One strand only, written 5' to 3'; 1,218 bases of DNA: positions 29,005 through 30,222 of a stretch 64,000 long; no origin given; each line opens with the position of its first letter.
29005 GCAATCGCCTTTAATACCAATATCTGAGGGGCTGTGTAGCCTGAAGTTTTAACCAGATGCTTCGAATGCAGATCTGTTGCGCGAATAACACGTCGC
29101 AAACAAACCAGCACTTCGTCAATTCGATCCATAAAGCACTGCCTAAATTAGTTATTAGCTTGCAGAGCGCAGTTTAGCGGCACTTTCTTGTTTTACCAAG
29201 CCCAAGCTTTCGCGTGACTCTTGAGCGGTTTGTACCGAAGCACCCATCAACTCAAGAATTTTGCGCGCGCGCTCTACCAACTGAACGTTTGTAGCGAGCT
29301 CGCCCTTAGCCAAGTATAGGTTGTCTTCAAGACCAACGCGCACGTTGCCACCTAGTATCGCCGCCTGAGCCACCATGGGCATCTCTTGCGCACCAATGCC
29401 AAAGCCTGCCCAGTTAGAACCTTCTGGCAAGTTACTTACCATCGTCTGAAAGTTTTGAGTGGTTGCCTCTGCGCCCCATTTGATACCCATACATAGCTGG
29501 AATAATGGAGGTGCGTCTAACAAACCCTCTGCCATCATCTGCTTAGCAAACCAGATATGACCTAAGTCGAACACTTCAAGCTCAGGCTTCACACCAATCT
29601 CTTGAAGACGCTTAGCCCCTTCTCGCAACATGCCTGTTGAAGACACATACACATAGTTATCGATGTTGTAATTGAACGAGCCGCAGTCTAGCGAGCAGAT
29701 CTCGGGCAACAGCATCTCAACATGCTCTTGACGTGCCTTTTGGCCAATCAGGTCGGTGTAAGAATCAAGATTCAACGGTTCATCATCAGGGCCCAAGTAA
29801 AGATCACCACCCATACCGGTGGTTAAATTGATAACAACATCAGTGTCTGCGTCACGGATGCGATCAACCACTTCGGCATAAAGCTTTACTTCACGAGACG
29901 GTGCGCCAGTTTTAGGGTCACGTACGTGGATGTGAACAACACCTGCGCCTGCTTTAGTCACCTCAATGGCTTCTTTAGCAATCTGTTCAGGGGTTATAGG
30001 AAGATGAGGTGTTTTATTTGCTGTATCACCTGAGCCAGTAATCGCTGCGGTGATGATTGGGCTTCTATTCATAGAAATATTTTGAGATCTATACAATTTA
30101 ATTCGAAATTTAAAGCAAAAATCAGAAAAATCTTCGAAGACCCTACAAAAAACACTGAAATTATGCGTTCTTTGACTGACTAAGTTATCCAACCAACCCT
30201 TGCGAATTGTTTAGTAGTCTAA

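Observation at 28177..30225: BKACE - CosR/EctR-like MarR - thioesterase operon: candidate osmo-regulated route from carnitine to glycine betaine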

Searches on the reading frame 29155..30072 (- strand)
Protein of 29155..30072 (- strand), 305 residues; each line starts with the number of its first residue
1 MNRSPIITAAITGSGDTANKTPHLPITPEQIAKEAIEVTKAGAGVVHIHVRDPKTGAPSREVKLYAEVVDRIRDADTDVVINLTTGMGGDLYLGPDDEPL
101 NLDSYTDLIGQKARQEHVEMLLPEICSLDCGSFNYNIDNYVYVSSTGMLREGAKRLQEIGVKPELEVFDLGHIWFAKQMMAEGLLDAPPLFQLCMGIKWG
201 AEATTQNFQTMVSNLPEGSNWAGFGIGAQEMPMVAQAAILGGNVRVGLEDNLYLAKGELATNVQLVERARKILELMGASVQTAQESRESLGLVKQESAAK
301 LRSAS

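Call 5: search_protein_families(library=pfam, proteins=[window:29155-30072:-])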
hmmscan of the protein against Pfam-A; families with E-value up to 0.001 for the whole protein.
window:29155-30072:- (305 aa): 1 family
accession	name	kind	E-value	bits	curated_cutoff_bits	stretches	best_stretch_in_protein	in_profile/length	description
PF05853.18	BKACE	-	2.2e-97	326.1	24.8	1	6-292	3-274/274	beta-keto acid cleavage enzyme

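Call 6: search_protein_families(library=ncbifam, proteins=[window:29155-30072:-], max_evalue=0.01)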
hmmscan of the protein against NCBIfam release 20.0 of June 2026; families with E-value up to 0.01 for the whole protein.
window:29155-30072:- (305 aa): 4 families
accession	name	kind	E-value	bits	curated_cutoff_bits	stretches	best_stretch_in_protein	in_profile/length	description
NF052387.1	Lys_ferment_KCE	equivalog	1.6e-72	244.1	382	2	112-292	89-267/267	3-keto-5-aminohexanoate cleavage enzyme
NF053538.1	DixhxACActTsKce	equivalog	1.3e-60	205.1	430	2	139-293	144-303/310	3,5-dioxohexanoate:acetyl-CoA acetone transferase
NF052389.1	Lys_KAL_CLE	exception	3.2e-52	177.8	725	1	6-292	172-436/440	bifunctional 3-aminobutyryl-CoA ammonia lyase/3-keto-5-aminohexanoate cleavage enzyme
NF053568.1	3OXCoAcCUPNH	equivalog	7.3e-49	166.5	350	2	118-292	96-272/274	3-oxoadipate:acetyl-CoA acetyltransferase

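Call 9: find_homologous_proteins(query=window:29155-30072:-)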
Query window:29155-30072:- (305 aa): 8000 proteins with E <= 0.001 among 8000 candidates; the best 120 are listed.
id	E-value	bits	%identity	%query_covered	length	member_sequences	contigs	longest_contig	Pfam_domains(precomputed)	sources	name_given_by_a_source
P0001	2.7e-198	675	100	100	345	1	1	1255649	PF05853.19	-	-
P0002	1.9e-158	545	80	100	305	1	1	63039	PF05853.19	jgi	-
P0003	2.2e-156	538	78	100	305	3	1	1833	PF05853.19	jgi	jgi:uncharacterized protein (DUF849 family)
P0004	6.1e-156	536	79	100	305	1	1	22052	PF05853.19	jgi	-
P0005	1.5e-155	535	77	100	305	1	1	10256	PF05853.19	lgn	-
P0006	2.0e-155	535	77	100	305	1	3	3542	PF05853.19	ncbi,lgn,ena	-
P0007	5.2e-154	530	77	100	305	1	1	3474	PF05853.19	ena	-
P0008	9.7e-154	529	78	100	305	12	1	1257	PF05853.19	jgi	jgi:uncharacterized protein (DUF849 family)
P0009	1.2e-152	526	77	99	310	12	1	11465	PF05853.19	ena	-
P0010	2.4e-151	521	74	100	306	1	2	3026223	PF05853.19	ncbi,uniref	ncbi:3-keto-5-aminohexanoate cleavage protein [Oceanicaulis alexandrii]|uniref:3-keto-5-aminohexanoa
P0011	5.1e-151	520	74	100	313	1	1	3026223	PF05853.19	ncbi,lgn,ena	-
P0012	9.0e-151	519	74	99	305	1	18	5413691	PF05853.19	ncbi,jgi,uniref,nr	ncbi:BKACE family enzyme [Paraglaciecola psychrophila]|jgi:uncharacterized protein (DUF849 family)|u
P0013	1.1e-150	519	74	100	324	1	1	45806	PF05853.19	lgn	-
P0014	1.4e-150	519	74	100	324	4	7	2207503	PF05853.19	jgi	jgi:uncharacterized protein (DUF849 family)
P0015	3.5e-150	517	73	100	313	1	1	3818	PF05853.19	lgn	-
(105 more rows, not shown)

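Call 11: find_related_loci(query=window:29155-30072:-, collection=genome_contigs, flank=8000)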
Query window:29155-30072:- (305 aa) in genome_contigs; peptide patterns used: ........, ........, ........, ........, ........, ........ (x = any residue, [..] = any of these).
127 stretches matched a pattern; 11 encode a relative of the query (tblastn E <= 1e-3); 11 distinct loci.
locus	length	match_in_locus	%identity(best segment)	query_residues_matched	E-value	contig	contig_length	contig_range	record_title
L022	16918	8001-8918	74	1-305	8e-156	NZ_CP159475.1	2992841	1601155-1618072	Oceanicaulis alexandrii strain ac9 chromosome, complete genome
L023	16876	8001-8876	65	1-292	7e-129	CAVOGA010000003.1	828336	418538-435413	MAG: uncultured Gammaproteobacteria bacterium isolate MFD09964.bin.1.275 genome assembly, contig: contig_17461, whole ge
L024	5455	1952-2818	56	1-292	4e-104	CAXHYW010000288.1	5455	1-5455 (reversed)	MAG TPA_asm: uncultured Desulfobacteraceae bacterium isolate SRR13485161_binner123_1 genome assembly, contig: ERZ1421221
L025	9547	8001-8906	55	1-305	4e-101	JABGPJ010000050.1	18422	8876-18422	MAG: Deltaproteobacteria bacterium isolate co234_bin29 NODE_5571_length_18422_cov_19.905973, whole genome shotgun sequen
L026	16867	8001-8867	55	1-292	9e-99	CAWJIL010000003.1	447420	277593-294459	MAG: uncultured delta proteobacterium isolate MFD03804.bin.1.170 genome assembly, contig: contig_2222, whole genome shot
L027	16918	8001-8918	74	1-305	2e-155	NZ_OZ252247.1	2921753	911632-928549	MAG: Oceanicaulis sp. isolate f3427527-7ec8-48be-bdd0-30c3e14e279b chromosome 1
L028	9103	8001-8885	55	1-298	4e-97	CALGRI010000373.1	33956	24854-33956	MAG TPA_asm: uncultured proteobacterium isolate ERR2206792_bin.13_CONCOCT_v1.1_MAG genome assembly, contig: ERZ891023.26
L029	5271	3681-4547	56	1-292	1e-95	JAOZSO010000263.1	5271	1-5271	MAG: Desulfobacterales bacterium isolate GMC6.metabat2.208 GMC6_23888_length_5271_cov_7.604678, whole genome shotgun seq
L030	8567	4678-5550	55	1-294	3e-95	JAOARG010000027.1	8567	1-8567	MAG: Bacillota bacterium isolate McBI.64 contig_46941, whole genome shotgun sequence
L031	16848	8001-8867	56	1-292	2e-96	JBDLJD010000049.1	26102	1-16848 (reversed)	MAG: Thermodesulfobacteriota bacterium isolate MAG075 MAG075_49, whole genome shotgun sequence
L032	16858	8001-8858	51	6-292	4e-83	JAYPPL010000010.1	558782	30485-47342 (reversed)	MAG: Alphaproteobacteria bacterium isolate SD3109_NP_metabat_bins_2.tsv.138 contig_9797_pilon, whole genome shotgun sequ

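Call 16: search_protein_families(library=pfam, proteins=[L022:3070-3879:+, L022:3842-4885:+, L022:4824-6425:+, L022:6392-7975:+, L022:8918-9343:+, L022:9381-10724:+, L022:10670-11896:+, L023:7165-8004:+, L023:8887-9315:+, L023:9428-10492:+])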
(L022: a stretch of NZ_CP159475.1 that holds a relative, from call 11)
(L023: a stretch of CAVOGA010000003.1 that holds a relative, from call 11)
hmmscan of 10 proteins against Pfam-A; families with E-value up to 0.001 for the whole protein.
L022:3070-3879:+ (269 aa): 5 families
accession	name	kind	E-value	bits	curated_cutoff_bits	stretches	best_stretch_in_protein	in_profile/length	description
PF13561.12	adh_short_C2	-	7.5e-57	193.1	27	1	23-259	5-233/236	Enoyl-(Acyl carrier protein) reductase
PF00106.31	adh_short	-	1.1e-52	178.8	26.6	1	16-194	2-183/195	short chain dehydrogenase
PF23441.1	SDR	-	8.4e-08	32.3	27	1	16-202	9-203/258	SDR-like rossmann domain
PF08659.16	KR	-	1.5e-06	28.7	22.6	1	18-164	4-153/180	KR domain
PF01370.27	Epimerase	-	2.2e-06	27.7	20.9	1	18-245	2-227/240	NAD dependent epimerase/dehydratase family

L022:3842-4885:+ (347 aa): 3 families
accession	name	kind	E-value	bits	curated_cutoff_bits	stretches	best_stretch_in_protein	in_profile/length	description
PF00107.32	ADH_zinc_N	-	8.9e-21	74.6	31.8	1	173-300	2-127/129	Zinc-binding dehydrogenase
PF08240.17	ADH_N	-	1.9e-10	41.4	23.5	1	42-131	1-103/104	Alcohol dehydrogenase GroES-like domain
PF13602.12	ADH_zinc_N_2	-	3.6e-10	41.3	27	1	205-342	2-134/134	Zinc-binding dehydrogenase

L022:4824-6425:+ (533 aa): 3 families
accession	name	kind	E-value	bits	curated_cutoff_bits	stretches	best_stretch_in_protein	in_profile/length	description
PF00135.34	COesterase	-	3.2e-100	336.9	27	1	49-502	2-488/515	Carboxylesterase family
PF20434.5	BD-FAE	-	5.1e-10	39.7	26.8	1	148-253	2-101/215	BD-FAE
PF07859.19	Abhydrolase_3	-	1.1e-08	35.5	25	1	163-257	1-87/210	alpha/beta hydrolase fold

L022:6392-7975:+ (527 aa): 1 family
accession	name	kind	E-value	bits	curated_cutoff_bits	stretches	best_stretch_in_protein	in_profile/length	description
PF02028.23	BCCT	-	2.2e-136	455.6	27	1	22-508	2-484/485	BCCT, betaine/carnitine/choline family transporter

L022:8918-9343:+ (141 aa): 2 families
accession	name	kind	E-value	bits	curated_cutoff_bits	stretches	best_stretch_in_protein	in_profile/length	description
PF13279.12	4HBT_2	-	1.2e-16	61.7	25.5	1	11-129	3-120/122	Thioesterase-like superfamily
PF03061.28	4HBT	-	9.7e-08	32.7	20.6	1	24-95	8-71/79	Thioesterase superfamily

L022:9381-10724:+ (447 aa): 1 family
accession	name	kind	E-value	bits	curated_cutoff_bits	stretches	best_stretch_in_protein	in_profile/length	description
PF07690.21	MFS_1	-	1.1e-24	87.4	33.4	2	236-413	3-178/347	Major Facilitator Superfamily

L022:10670-11896:+ (408 aa): 2 families
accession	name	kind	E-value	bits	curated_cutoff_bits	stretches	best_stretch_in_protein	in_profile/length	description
PF16576.10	HlyD_D23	-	1.9e-23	83.3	30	1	100-300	17-212/214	Barrel-sandwich domain of CusB or HlyD membrane-fusion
PF13437.12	HlyD_3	-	8.6e-14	52.6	22.2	1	198-299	1-106/106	HlyD family secretion protein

L023:7165-8004:+ (279 aa): 0 families

L023:8887-9315:+ (142 aa): 2 families
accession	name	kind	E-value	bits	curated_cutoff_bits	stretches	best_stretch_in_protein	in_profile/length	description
PF13279.12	4HBT_2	-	2.7e-17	63.8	25.5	1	15-134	2-120/122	Thioesterase-like superfamily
PF03061.28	4HBT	-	7.4e-07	29.8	20.6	1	32-106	11-77/79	Thioesterase superfamily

L023:9428-10492:+ (354 aa): 1 family
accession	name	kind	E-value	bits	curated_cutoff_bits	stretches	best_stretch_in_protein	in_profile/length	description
PF02668.22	TauD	-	9.7e-12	45.8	27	1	44-334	18-261/267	Taurine catabolism dioxygenase TauD, TfdA family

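Call 36: search_solved_structures(query=window:29155-30072:-, max_evalue=0.001)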
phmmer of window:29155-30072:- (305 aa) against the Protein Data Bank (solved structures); distinct sequences matched with E-value up to 0.001: 14.
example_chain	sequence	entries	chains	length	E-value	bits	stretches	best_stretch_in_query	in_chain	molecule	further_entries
3c6c_A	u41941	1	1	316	2.5e-90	306.1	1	1-293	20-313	3-keto-5-aminohexanoate cleavage enzyme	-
9zsc_A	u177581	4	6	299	1.3e-69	238.1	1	3-293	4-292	3-keto-5-aminohexanoate cleavage protein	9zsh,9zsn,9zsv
3lot_A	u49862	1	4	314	5.7e-45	157.3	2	6-94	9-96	uncharacterized protein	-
3e02_A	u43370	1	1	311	3.1e-42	148.3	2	142-290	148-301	uncharacterized protein DUF849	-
2y7d_A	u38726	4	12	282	2.1e-37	132.5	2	121-293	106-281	3-KETO-5-AMINOHEXANOATE CLEAVAGE ENZYME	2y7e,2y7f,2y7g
3e49_A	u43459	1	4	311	2.7e-35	125.5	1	2-293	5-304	uncharacterized protein DUF849 with a TIM barrel fold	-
8rio_A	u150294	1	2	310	3.2e-33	118.7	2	155-292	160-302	3-keto-5-aminohexanoate cleavage protein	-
8rip_A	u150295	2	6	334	4.7e-33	118.2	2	155-292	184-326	3-keto-5-aminohexanoate cleavage protein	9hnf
3no5_A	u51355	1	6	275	7.5e-29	104.4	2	120-292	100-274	Uncharacterized protein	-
3fa5_A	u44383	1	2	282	7.6e-28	101.1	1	5-292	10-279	protein of unknown function (DUF849)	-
3chv_A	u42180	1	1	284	4.3e-27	98.6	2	121-293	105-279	Prokaryotic domain of unknown function (DUF849) with a TIM barrel fold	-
5zmu_A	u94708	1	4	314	5.6e-23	85.1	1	18-292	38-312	Cis-epoxysuccinate hydrolase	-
5zmy_A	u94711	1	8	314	9.7e-23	84.3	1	18-292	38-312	Cis-epoxysuccinate hydrolase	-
4nna_A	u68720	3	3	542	3.1e-08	36.7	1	20-197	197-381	OBCA, Oxalate Biosynthetic Component A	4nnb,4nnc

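Call 65: find_related_loci(query=A3, collection=genome_contigs, flank=8000)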
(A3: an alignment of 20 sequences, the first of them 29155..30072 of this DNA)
Query A3 (305 aa) in genome_contigs; peptide patterns used: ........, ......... (x = any residue, [..] = any of these).
600 stretches matched a pattern (row limit reached: there are more); 595 encode a relative of the query (tblastn E <= 1e-3); the best 80 are kept; 80 distinct loci.
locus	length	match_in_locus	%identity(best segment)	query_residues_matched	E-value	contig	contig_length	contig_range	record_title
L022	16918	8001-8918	74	1-305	6e-155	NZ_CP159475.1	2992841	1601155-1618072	Oceanicaulis alexandrii strain ac9 chromosome, complete genome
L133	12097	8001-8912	73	1-304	4e-151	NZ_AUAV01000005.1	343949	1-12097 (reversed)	Brumicola pallidula DSM 14239 = ACAM 615 strain DSM 14239 G399DRAFT_scaffold00003.3_C, whole genome shotgun sequence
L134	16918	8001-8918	71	1-305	2e-150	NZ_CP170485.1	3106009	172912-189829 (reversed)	Oceanicaulis sp. LC35 chromosome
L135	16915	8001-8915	70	1-305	4e-146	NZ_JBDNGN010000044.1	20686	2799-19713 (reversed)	MAG: Hyphomonas sp. isolate concoct.196.ELB k141_158445, whole genome shotgun sequence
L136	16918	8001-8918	72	1-305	6e-146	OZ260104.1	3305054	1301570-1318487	MAG: Oceanicaulis sp. isolate C9799-m1-bin13 genome assembly, chromosome: 1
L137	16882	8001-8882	71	1-294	2e-144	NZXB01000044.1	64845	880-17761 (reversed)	MAG: Porticoccaceae bacterium isolate NAT43 18444, whole genome shotgun sequence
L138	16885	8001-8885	70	1-295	4e-143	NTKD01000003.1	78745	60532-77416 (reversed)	MAG: OM182 bacterium MED-G24 OM182-clade-MED-G24-C3, whole genome shotgun sequence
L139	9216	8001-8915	69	1-305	2e-137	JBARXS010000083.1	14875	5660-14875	MAG: Erythrobacter sp. isolate MFD12135_ilm_asm_bin11 k127_48444, whole genome shotgun sequence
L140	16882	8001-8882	64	1-294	4e-133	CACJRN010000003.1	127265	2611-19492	MAG: uncultured gamma proteobacterium genome assembly, contig: AG-447-O13_NODE_3, whole genome shotgun sequence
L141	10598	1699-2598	63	2-301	4e-132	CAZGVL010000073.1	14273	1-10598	MAG TPA_asm: uncultured Woeseiaceae bacterium isolate SRP155585_co1_177 genome assembly, contig: NODE_2149_length_14273_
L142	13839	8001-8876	66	1-292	2e-131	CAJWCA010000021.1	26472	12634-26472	MAG TPA_asm: uncultured Cellvibrionales bacterium isolate SRR5469033_bin.36_MetaBAT_v2.12.1_MAG genome assembly, contig:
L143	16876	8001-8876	69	1-292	5e-130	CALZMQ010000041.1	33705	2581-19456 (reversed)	MAG: uncultured Woeseiaceae bacterium isolate FO_M_Gamma_097 genome assembly, contig: scaffold_823, whole genome shotgun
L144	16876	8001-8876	65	1-292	2e-129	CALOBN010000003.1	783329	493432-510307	MAG: uncultured Gammaproteobacteria bacterium isolate HOU_bin.0158 genome assembly, contig: contig_12094, whole genome s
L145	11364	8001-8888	67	1-296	3e-128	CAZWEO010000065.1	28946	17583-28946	MAG TPA_asm: uncultured Desulfobacterales bacterium isolate SRP077602_co5_466 genome assembly, contig: NODE_7992_length_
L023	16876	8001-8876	65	1-292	6e-128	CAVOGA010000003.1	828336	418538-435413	MAG: uncultured Gammaproteobacteria bacterium isolate MFD09964.bin.1.275 genome assembly, contig: contig_17461, whole ge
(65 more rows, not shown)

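Call 79: search_protein_families(library=ncbifam, max_evalue=0.00001, proteins=[L022:4824-6425:+])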
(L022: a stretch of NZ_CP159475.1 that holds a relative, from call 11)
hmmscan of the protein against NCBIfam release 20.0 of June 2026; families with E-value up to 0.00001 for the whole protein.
L022:4824-6425:+ (533 aa): 2 families
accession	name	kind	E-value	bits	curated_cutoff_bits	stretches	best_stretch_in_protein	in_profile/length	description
NF058653.1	LipP1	equivalog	1.2e-12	47.3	350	1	145-260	58-165/300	LipP1 family hormone-sensitive lipase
NF052354.1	EstLipQMycob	equivalog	1.4e-10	40.4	700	1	147-270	151-266/418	esterase LipQ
